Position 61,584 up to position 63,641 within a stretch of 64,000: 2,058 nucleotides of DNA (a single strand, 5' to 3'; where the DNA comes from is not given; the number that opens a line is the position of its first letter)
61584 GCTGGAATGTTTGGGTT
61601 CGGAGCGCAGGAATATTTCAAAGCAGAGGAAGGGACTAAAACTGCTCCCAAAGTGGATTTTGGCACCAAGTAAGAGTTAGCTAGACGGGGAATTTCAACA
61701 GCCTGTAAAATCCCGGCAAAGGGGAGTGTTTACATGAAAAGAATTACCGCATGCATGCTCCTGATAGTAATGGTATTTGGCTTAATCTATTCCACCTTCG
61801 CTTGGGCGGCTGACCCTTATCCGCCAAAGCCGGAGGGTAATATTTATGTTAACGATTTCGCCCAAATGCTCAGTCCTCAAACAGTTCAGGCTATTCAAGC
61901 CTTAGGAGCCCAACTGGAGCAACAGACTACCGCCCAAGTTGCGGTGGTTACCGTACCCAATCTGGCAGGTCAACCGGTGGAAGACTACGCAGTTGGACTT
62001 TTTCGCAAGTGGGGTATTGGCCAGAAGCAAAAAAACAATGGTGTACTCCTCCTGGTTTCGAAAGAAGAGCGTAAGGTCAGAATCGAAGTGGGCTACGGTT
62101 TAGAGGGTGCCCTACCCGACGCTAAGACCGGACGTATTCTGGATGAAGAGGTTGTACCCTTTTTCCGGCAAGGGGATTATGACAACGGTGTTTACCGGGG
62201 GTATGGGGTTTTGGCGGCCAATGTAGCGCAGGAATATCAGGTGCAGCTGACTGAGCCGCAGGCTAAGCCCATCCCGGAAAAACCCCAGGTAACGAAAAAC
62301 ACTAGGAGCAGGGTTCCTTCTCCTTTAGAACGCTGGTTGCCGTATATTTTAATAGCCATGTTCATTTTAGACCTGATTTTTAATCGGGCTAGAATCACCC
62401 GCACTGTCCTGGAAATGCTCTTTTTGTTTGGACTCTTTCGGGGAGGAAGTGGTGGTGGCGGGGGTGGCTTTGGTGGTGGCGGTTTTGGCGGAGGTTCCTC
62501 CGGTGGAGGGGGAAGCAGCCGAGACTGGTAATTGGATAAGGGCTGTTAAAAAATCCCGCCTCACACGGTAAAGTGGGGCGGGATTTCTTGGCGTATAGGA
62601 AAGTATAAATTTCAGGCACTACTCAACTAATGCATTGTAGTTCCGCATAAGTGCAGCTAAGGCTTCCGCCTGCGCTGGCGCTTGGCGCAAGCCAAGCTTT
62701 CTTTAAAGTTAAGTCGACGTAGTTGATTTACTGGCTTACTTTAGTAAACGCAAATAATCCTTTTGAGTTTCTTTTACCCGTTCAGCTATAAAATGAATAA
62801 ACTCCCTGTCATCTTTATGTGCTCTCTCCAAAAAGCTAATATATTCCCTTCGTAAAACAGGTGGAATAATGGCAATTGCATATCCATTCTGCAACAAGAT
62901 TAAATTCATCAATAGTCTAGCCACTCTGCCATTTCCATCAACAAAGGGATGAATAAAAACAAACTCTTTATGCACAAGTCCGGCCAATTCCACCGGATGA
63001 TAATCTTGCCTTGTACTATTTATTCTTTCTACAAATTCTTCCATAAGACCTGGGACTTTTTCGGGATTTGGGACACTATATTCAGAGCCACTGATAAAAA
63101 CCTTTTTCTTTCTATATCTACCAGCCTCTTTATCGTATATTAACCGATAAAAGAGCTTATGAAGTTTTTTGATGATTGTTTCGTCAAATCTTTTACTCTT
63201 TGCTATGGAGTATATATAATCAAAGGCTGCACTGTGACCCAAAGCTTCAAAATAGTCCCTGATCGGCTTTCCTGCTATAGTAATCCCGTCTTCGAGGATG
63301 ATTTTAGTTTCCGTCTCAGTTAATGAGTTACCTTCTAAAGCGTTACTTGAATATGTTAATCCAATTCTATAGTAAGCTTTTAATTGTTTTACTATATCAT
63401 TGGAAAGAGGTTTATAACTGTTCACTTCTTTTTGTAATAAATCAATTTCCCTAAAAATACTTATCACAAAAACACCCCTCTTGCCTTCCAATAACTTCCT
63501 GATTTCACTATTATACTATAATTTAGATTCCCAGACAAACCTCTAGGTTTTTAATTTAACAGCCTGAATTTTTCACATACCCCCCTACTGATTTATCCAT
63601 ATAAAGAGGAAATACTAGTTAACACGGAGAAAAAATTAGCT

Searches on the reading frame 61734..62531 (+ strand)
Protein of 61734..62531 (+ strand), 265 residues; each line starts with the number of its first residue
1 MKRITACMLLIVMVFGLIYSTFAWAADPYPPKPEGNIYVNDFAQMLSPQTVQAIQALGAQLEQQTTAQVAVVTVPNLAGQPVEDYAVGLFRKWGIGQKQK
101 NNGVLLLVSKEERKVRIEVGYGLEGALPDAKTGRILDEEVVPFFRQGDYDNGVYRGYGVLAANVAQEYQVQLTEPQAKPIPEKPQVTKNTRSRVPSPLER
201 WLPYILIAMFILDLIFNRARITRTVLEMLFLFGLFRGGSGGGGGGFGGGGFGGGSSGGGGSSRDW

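Call 47: search_protein_families(library=pfam, proteins=[window:61734-62531:+])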
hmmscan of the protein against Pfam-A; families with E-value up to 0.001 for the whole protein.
window:61734-62531:+ (265 aa): 1 family
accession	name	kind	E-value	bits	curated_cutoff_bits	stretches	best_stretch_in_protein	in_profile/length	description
PF04536.20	TPM_phosphatase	-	1.5e-45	154.6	22.1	1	39-158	1-120/125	TPM domain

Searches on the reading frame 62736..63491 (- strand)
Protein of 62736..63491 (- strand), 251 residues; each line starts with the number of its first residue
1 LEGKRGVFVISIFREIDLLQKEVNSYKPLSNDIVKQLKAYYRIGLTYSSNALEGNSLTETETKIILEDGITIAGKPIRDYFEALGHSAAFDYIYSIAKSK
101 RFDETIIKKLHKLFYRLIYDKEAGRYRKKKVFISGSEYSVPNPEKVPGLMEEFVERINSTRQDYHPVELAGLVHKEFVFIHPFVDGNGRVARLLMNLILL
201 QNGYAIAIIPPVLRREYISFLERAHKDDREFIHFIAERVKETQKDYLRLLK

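Call 47: search_protein_families(library=pfam, proteins=[window:62736-63491:-])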
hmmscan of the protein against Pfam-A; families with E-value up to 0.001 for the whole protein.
window:62736-63491:- (251 aa): 1 family
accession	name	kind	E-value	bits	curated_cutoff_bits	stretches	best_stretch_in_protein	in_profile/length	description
PF02661.23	Fic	-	2.1e-23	83.4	24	1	102-199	2-93/93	Fic/DOC family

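Call 79: search_protein_families(library=padloc, proteins=[window:62736-63491:-], max_evalue=0.001)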
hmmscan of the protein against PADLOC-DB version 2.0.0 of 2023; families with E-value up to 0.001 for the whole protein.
window:62736-63491:- (251 aa): 9 families
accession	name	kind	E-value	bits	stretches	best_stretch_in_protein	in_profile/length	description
PDLC04840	PDC-S04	-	1.6e-33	114.3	1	43-225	13-200/227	-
PDLC04836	PDC-S04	-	2.5e-33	113.3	1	33-247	17-231/244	-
PDLC03963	SoFic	-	5.6e-29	99.6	1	42-249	57-270/361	-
PDLC04837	PDC-S04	-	1.8e-28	97.4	1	27-244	15-228/234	-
PDLC04839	PDC-S04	-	2.6e-21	74.2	1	93-232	49-194/205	-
PDLC04966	PDC-S24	-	4.3e-18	63.4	1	97-205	224-342/497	-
PDLC04838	PDC-S04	-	5.5e-12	43.9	1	87-241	48-204/209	-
PDLC04842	PDC-S04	-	1.5e-07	29.4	1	107-245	47-176/202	-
PDLC04841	PDC-S04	-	1.3e-05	23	1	107-238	145-267/292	-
